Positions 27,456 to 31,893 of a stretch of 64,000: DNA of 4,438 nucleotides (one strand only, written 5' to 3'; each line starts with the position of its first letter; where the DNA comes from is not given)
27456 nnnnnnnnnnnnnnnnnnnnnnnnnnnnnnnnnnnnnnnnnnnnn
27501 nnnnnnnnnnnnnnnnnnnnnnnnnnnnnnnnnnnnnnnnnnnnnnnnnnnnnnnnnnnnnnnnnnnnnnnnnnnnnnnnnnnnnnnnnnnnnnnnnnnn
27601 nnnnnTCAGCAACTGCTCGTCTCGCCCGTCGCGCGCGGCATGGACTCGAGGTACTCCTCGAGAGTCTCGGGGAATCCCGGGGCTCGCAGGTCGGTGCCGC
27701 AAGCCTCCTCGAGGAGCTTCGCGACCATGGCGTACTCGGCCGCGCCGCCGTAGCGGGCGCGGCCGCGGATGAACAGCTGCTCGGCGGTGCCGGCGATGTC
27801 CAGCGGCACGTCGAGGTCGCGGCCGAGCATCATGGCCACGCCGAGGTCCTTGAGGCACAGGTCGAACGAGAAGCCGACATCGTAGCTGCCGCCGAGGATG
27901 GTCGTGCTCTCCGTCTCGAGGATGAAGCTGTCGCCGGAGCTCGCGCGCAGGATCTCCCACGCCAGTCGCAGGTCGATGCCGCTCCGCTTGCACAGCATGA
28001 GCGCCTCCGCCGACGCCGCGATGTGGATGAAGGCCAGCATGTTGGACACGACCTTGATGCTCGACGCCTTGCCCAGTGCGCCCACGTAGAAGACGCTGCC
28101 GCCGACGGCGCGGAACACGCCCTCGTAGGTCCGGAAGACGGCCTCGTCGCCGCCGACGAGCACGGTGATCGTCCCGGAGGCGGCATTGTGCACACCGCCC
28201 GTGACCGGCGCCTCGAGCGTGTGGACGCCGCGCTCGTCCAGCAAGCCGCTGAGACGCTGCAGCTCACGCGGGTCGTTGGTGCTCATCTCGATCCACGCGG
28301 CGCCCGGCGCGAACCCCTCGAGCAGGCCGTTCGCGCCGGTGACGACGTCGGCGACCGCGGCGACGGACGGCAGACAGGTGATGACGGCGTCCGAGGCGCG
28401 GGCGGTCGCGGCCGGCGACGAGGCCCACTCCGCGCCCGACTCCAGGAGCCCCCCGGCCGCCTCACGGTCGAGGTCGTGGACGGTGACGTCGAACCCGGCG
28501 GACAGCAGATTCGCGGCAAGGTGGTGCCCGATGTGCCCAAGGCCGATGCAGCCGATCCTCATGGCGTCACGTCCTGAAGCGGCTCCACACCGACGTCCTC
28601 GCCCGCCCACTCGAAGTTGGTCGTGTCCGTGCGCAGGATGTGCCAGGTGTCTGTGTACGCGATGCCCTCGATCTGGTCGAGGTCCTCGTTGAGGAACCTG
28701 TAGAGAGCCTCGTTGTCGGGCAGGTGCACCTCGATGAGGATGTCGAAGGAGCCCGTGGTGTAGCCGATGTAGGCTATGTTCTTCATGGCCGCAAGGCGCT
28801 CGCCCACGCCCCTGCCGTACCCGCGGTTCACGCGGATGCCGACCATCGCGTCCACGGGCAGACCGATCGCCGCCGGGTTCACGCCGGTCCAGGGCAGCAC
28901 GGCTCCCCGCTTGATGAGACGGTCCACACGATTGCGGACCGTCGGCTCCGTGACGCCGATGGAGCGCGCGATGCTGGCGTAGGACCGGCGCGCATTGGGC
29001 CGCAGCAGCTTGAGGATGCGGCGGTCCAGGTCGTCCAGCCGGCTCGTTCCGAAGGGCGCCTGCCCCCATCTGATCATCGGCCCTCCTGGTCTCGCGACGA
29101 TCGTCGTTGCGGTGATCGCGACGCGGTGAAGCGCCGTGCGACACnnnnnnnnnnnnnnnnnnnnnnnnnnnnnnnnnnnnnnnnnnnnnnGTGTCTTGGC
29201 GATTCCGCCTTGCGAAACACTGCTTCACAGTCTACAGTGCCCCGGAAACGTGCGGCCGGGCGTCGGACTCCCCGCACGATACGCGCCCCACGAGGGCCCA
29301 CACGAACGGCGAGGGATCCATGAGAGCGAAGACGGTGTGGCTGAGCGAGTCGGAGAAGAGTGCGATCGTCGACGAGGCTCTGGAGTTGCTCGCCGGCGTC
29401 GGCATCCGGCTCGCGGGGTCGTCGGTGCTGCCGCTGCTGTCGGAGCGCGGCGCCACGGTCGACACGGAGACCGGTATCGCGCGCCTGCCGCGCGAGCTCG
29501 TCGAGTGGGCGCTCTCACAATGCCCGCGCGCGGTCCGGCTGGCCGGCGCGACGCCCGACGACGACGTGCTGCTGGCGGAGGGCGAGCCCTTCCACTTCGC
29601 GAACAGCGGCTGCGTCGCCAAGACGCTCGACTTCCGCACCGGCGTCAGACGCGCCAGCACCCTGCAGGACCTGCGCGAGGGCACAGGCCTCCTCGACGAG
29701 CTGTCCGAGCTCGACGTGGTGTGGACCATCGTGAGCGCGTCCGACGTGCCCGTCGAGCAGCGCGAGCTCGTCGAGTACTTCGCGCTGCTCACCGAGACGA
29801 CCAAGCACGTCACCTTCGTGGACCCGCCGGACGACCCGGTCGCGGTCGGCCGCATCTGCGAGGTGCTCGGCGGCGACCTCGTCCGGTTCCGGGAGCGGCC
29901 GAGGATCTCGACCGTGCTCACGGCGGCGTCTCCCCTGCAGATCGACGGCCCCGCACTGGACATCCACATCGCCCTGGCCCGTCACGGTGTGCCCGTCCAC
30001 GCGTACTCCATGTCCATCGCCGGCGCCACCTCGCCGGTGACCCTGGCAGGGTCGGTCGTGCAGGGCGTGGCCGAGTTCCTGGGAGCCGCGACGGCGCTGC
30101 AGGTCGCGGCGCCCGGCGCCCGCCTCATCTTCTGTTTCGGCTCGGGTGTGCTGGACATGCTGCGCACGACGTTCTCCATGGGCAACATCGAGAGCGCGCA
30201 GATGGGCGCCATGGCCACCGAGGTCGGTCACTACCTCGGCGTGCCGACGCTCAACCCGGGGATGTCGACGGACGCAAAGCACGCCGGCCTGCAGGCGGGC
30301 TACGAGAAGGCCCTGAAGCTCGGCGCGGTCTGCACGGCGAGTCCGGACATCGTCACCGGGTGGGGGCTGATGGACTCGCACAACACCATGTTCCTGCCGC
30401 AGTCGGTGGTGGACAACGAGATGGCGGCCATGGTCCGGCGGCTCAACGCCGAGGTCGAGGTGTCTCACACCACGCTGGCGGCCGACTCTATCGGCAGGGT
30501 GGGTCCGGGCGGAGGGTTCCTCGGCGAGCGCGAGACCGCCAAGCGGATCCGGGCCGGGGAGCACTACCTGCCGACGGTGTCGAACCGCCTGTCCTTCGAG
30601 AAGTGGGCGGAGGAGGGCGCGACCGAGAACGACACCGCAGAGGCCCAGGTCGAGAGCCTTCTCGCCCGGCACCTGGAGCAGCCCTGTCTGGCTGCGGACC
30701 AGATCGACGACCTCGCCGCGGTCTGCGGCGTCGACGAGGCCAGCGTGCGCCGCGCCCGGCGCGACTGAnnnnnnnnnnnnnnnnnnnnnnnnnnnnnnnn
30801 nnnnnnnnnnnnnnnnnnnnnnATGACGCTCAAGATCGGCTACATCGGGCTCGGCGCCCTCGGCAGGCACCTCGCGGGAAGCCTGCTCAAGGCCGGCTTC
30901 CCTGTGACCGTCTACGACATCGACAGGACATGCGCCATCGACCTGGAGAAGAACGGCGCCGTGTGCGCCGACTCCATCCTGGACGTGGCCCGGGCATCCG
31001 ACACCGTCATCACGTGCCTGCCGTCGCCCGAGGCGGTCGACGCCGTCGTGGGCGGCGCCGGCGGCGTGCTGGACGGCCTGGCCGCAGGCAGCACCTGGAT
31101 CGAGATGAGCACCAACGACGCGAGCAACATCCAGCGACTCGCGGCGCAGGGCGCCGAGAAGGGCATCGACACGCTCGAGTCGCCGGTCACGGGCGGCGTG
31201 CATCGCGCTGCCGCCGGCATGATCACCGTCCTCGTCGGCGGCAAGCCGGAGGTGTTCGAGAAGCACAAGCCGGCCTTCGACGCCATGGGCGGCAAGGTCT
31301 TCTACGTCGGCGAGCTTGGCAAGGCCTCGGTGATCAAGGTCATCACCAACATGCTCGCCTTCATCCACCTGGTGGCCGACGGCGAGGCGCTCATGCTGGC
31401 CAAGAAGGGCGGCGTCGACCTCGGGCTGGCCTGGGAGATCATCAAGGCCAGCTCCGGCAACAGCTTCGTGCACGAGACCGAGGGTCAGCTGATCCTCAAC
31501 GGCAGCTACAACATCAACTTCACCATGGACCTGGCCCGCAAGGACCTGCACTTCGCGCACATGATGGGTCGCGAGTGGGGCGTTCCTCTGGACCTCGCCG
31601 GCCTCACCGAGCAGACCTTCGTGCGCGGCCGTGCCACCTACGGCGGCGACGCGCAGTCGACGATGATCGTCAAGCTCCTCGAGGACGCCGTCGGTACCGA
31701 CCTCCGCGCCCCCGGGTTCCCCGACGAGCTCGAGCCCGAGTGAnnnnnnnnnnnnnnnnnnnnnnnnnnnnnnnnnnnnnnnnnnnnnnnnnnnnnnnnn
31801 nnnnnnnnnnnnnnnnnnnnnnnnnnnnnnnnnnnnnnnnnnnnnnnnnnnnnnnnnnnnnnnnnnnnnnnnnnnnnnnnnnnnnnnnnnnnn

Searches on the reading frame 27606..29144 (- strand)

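Call 9: search_protein_families(library=pfam, proteins=[window:27606-29144:-])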
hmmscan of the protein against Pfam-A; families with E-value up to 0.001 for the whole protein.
window:27606-29144:- (512 aa): 5 families
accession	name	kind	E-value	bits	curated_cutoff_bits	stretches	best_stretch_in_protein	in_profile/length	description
PF03446.21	NAD_binding_2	-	2.2e-41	142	21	1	196-355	1-161/161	NAD binding domain of 6-phosphogluconate dehydrogenase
PF14833.11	NAD_binding_11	-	9.8e-26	90.8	30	1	358-477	1-121/122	NAD-binding of NADP-dependent 3-hydroxyisobutyrate dehydrogenase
PF02826.25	2-Hacid_dh_C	-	4.6e-06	26.6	25.1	1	190-267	32-108/178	D-isomer specific 2-hydroxyacid dehydrogenase, NAD binding domain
PF02737.24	3HCDH_N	-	0.00037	20.9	22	1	197-239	2-44/180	3-hydroxyacyl-CoA dehydrogenase, NAD binding domain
PF03721.20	UDPG_MGDP_dh_N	-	0.0007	19.7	27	0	195-229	1-35/187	UDP-glucose/GDP-mannose dehydrogenase family, NAD binding domain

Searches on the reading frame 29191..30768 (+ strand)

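Call 9: search_protein_families(library=pfam, proteins=[window:29191-30768:+])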
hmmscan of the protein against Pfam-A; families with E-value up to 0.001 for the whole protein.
window:29191-30768:+ (525 aa): 1 family
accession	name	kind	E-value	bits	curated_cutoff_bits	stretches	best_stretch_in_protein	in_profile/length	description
PF06253.16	MTTB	-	2e-70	237.7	25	1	47-509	30-489/500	Trimethylamine methyltransferase (MTTB)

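Call 35: search_protein_families(library=ncbifam, proteins=[window:29191-30768:+])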
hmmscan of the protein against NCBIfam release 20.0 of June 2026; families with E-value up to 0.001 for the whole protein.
window:29191-30768:+ (525 aa): 1 family
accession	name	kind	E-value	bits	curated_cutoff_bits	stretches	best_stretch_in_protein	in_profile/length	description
TIGR02369.2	trimeth_pyl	equivalog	1e-92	311.1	525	1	51-509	6-462/469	[trimethylamine--corrinoid protein] Co-methyltransferase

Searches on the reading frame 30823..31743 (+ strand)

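Call 9: search_protein_families(library=pfam, proteins=[window:30823-31743:+])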
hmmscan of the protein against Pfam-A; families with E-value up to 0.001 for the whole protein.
window:30823-31743:+ (306 aa): 4 families
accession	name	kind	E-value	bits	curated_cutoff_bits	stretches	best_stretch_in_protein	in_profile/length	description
PF03446.21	NAD_binding_2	-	9.7e-42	143.1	21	1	4-163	1-161/161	NAD binding domain of 6-phosphogluconate dehydrogenase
PF14833.11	NAD_binding_11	-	2.6e-27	95.9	30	1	166-286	1-122/122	NAD-binding of NADP-dependent 3-hydroxyisobutyrate dehydrogenase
PF02826.25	2-Hacid_dh_C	-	7.3e-05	22.6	25.1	1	4-72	38-105/178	D-isomer specific 2-hydroxyacid dehydrogenase, NAD binding domain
PF03807.23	F420_oxidored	-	0.00039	21.4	21.6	1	4-76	1-76/94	NADP oxidoreductase coenzyme F420-dependent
